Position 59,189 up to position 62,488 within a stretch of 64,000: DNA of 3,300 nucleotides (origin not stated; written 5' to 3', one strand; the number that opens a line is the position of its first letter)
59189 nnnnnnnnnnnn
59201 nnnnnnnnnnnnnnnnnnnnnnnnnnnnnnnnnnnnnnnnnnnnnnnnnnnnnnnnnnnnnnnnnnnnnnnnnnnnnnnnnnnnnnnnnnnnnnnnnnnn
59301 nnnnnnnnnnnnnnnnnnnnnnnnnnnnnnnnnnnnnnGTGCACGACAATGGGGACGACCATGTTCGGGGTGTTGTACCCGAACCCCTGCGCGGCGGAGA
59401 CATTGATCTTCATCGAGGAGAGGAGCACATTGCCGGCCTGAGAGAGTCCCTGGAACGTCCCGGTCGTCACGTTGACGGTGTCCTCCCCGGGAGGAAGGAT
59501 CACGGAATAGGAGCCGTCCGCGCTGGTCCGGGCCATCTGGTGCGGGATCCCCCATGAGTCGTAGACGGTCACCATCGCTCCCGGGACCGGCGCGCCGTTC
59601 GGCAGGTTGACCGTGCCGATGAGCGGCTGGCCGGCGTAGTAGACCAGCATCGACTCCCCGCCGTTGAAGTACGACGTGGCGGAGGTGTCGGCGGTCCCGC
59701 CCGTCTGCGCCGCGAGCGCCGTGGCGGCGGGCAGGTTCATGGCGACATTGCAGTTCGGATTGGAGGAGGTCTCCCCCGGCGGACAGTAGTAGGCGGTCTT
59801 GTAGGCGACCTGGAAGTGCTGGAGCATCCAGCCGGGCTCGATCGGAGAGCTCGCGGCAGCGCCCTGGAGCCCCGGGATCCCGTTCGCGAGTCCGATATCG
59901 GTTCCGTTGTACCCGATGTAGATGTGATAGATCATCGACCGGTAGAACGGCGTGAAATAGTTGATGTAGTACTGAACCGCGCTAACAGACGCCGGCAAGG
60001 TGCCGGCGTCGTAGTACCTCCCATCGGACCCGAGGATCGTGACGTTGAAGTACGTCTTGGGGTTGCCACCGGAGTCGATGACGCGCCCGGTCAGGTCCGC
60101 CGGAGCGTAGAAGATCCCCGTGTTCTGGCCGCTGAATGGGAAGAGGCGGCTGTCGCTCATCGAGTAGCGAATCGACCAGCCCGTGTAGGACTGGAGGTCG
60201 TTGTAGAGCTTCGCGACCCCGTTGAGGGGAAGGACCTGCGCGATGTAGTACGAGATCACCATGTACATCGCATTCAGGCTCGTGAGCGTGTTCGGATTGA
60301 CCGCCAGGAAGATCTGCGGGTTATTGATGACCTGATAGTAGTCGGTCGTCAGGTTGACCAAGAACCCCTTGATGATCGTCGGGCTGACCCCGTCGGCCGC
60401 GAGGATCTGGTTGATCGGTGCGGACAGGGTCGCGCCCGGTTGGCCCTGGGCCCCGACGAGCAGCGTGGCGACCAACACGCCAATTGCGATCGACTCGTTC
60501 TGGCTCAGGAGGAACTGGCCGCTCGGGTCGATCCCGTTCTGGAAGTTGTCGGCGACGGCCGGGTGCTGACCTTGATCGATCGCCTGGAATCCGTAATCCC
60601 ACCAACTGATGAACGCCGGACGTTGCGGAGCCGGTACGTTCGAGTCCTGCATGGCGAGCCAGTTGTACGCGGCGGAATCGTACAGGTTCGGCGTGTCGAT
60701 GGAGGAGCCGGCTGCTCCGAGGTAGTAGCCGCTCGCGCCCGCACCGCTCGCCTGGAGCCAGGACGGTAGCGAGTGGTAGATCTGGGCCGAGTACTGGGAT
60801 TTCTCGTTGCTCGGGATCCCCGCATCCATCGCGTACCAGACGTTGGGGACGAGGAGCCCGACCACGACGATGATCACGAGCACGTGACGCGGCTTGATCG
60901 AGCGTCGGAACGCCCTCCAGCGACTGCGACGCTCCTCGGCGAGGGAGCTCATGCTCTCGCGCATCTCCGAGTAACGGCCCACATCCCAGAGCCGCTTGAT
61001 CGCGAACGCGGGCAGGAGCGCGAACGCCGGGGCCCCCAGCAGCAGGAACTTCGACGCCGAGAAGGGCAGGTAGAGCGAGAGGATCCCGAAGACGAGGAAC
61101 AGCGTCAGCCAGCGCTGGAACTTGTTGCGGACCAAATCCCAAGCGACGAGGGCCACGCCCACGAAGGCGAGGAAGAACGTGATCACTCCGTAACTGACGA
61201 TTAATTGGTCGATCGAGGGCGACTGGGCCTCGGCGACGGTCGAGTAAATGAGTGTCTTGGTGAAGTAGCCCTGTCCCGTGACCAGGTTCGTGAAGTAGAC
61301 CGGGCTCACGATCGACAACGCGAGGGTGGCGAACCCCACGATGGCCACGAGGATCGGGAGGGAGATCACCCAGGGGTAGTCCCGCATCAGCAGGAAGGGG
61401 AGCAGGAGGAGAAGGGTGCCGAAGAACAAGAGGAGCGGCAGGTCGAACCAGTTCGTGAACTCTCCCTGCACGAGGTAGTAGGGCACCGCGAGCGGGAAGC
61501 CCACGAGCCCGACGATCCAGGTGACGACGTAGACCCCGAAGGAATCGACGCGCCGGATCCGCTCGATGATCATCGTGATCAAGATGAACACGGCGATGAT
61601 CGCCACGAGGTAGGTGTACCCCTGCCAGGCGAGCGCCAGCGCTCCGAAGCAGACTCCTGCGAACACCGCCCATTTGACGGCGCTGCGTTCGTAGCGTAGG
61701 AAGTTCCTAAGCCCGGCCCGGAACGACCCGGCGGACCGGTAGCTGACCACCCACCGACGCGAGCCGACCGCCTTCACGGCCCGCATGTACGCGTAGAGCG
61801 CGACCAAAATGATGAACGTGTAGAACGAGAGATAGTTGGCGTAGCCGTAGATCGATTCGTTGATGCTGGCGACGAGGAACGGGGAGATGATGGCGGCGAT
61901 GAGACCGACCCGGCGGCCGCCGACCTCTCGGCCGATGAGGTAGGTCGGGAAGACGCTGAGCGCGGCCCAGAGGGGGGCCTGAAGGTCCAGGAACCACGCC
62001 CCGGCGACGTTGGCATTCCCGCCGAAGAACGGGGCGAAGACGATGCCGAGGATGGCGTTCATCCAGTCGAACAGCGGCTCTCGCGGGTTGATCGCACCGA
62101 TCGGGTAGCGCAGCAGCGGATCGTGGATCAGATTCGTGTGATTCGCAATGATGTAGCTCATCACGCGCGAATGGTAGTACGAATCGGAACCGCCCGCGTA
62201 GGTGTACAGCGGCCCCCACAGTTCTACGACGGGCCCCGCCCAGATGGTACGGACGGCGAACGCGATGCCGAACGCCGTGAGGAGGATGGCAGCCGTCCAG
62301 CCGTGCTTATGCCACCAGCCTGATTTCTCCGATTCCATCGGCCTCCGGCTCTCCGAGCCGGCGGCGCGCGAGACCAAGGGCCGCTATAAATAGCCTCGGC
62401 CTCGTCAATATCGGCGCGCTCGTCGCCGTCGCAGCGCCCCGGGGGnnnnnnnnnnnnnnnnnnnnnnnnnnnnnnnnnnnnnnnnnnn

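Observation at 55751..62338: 2195-aa AglB/STT3 oligosaccharyltransferase fused to a huge sequon-studded beta-sandwich stalk and a second C-terminal anchor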

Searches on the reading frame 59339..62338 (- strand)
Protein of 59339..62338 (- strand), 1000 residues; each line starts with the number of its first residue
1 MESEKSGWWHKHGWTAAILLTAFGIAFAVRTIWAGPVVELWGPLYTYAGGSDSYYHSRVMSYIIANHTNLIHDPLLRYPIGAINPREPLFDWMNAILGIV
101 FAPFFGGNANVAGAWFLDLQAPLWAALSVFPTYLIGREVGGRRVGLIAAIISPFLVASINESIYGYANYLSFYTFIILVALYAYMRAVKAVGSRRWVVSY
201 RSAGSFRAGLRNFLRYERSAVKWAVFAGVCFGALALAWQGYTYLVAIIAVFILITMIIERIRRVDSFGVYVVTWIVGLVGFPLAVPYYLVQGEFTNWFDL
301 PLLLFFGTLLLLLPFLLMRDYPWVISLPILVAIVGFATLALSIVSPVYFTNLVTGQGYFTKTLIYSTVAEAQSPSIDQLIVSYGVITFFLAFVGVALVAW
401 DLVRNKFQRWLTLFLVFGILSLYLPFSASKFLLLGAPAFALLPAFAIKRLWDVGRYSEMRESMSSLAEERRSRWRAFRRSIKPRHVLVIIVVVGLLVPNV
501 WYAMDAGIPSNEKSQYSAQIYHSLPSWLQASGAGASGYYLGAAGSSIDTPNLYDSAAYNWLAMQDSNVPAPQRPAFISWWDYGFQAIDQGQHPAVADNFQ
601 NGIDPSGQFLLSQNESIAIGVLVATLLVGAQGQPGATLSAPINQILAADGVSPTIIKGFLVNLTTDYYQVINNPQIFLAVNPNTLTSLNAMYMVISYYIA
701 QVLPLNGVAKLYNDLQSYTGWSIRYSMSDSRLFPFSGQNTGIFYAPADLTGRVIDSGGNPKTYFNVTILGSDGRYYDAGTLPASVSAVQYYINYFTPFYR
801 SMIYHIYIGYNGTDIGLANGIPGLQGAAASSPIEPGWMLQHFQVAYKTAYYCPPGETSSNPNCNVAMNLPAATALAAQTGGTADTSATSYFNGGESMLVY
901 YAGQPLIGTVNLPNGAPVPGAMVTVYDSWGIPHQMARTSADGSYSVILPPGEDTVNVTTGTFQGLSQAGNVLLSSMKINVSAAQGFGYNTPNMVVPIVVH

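Call 37: search_solved_structures(query=A4, max_evalue=1, show_alignments=4)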
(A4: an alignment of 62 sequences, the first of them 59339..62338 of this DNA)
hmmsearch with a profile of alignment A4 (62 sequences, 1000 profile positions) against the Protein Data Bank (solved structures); distinct sequences matched with E-value up to 1: 8.
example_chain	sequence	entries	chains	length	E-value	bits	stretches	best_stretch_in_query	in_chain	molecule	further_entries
5gmy_A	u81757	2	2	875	4.6e-09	37.8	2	5-480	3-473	Transmembrane oligosaccharyl transferase, putative | Dolichyl-phosphooligosaccharide-protein glycotransferase 3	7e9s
3waj_A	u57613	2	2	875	5.4e-09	37.5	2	5-480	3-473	Transmembrane oligosaccharyl transferase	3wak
3vu0_A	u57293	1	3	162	1.6e-07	32.6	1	562-623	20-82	Putative uncharacterized protein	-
3vgp_A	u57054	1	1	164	2e-06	29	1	570-623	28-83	Transmembrane oligosaccharyl transferase, putative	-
6s7o_A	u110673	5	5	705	0.0045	18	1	120-190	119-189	Dolichyl-diphosphooligosaccharide--protein glycosyltransferase subunit STT3A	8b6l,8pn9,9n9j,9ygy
6ftj_5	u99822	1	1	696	0.0066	17.4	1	120-190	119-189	Dolichyl-diphosphooligosaccharide--protein glycosyltransferase subunit STT3A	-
6ftg_5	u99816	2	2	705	0.0067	17.4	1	120-190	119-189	Dolichyl-diphosphooligosaccharide--protein glycosyltransferase subunit STT3A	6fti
1uwy_A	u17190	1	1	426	0.023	15.6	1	894-959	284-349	CARBOXYPEPTIDASE M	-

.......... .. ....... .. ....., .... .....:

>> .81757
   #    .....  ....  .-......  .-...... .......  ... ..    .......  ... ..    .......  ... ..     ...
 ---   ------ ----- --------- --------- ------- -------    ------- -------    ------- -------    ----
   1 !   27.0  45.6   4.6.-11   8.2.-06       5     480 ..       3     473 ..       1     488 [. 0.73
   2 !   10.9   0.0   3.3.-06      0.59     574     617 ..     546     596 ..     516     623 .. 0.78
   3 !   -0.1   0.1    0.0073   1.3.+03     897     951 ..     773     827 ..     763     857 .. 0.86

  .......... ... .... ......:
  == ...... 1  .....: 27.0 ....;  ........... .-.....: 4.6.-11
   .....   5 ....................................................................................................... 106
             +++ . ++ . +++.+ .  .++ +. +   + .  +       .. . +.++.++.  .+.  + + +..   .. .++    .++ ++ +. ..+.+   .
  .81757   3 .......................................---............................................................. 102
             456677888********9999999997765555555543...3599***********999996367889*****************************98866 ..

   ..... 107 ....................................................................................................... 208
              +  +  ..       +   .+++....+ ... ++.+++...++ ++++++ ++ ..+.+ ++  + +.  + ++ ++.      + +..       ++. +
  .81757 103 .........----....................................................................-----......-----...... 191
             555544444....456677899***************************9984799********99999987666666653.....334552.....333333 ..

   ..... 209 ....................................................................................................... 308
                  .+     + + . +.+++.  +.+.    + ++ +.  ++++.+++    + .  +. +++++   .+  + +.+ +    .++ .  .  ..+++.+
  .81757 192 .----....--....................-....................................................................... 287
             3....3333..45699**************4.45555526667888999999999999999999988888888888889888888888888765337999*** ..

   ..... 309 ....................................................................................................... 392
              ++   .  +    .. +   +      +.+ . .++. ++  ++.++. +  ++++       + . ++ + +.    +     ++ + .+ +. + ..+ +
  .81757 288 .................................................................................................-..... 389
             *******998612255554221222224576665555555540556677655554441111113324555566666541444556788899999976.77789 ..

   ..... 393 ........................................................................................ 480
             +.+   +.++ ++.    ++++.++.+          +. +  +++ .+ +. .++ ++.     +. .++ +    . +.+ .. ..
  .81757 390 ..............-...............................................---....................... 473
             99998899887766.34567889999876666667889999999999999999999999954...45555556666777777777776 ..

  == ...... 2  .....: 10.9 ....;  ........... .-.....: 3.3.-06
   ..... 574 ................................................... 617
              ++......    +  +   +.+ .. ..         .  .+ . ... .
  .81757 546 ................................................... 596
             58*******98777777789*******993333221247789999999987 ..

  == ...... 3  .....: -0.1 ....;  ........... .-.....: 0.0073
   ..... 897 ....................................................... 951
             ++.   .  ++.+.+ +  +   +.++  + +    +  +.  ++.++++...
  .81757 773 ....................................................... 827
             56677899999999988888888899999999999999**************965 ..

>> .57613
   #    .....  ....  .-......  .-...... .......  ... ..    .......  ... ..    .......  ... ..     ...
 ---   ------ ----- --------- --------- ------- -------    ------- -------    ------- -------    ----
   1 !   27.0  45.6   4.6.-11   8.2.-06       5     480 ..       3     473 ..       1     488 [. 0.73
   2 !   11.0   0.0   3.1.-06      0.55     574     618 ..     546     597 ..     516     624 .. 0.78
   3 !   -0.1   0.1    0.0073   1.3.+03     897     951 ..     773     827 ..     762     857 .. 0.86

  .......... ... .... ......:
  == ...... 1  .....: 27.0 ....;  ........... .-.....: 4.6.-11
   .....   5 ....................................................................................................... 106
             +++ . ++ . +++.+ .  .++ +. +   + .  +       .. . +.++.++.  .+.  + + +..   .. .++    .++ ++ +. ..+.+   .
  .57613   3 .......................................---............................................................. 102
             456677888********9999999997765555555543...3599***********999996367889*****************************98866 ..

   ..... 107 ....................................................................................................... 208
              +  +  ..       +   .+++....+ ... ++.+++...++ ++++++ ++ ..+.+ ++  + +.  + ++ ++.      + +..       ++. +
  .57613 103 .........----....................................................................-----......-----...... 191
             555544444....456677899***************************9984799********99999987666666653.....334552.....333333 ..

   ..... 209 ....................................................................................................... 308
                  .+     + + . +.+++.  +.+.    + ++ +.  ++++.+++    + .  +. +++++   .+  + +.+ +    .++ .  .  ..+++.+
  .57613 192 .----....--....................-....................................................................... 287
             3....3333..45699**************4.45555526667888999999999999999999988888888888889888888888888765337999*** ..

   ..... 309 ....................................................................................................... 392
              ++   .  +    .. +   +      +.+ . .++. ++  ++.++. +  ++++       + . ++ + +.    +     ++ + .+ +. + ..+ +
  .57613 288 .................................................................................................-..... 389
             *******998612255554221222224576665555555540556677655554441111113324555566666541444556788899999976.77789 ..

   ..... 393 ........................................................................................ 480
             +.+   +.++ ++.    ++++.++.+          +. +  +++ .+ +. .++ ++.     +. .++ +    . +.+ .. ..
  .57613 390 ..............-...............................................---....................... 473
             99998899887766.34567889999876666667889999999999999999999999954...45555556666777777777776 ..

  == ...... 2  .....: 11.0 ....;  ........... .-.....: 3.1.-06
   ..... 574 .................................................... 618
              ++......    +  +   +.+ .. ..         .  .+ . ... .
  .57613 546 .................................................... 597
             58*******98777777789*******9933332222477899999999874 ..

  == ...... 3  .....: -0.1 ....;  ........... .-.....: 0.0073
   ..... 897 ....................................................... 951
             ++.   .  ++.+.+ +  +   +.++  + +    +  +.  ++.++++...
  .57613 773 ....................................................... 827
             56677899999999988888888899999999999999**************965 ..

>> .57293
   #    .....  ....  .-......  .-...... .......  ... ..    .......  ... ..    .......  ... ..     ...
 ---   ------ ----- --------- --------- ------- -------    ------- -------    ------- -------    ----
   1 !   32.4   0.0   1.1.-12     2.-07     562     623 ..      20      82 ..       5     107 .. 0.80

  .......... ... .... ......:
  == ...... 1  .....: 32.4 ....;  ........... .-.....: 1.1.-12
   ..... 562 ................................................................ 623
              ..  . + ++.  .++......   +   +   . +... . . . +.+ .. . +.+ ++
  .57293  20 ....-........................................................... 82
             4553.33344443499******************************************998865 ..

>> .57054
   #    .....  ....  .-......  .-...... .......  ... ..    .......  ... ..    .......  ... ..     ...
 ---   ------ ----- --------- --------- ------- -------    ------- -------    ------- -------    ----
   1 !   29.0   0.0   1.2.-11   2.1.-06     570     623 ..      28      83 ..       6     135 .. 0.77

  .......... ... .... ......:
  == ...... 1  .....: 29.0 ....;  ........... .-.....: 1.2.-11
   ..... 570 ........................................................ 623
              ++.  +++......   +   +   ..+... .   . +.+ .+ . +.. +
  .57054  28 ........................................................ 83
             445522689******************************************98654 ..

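Call 58: predict_structure(alignment_id=A5)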
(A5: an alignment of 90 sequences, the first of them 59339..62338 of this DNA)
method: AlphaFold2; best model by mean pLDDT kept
length: 1000 residues; sequences in the alignment: 90
mean_pLDDT: 75.0   pTM: 0.64
mean pLDDT of the five models: 75.0, 72.1, 67.6, 62.3, 61.9
residues with pLDDT >= 90: 201; 70-90: 457; 50-70: 241; < 50: 101
segments of 3 or more residues with pLDDT < 50: 1-5, 44-51, 74-83, 356-358, 360-372, 542-555, 565-573, 580-603, 728-731, 812-817
pLDDT, mean of each block of 10 residues (from residue 1): 53 82 84 59 47 64 72 49 60 87 86 79 86 92 88 77 62 89 94 81 84 88 95 78 87 92 87 94 81 68 90 89 88 88 78 57 43 61 81 91 86 93 75 86 87 68 58 63 73 68 61 64 73 57 41 50 46 48 35 35 64 88 83 66 90 89 86 89 79 92 91 82 59 59 58 73 86 85 81 84 73 50 62 60 75 69 63 78 71 65 90 91 84 88 90 90 78 91 75 89
secondary structure, 60 per line:
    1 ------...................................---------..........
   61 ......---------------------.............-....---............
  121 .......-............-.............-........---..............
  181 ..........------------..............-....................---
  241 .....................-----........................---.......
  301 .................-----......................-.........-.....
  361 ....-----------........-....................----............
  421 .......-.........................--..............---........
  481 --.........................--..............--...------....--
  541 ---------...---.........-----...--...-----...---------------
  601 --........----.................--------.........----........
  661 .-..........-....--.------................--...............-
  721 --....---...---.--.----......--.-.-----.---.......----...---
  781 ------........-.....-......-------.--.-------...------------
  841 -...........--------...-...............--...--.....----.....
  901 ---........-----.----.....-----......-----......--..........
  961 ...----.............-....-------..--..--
elements in order (helices of 4 or more, strands of 3 or more residues): H7-41 H51-66 H88-100 H102-105 H109-127 H129-140 H142-154 H156-163 H167-190 H203-216 H218-237 H241-261 H267-290 H294-317 H323-344 H346-354 H356-364 H376-383 H385-404 H409-427 H429-453 H456-469 H473-480 H483-507 H510-523 H535-538 H556-564 E575-577 H603-610 H615-631 H640-648 H653-661 H663-672 H674-677 H687-702 H705-719 E723-726 H744-749 E764-770 E775-777 E787-794 H796-800 H802-807 E842-852 E865-868 H869-879 E882-884 H887-891 E896-900 E904-911 E922-926 E932-937 E943-948 E951-963 E968-980 H982-985
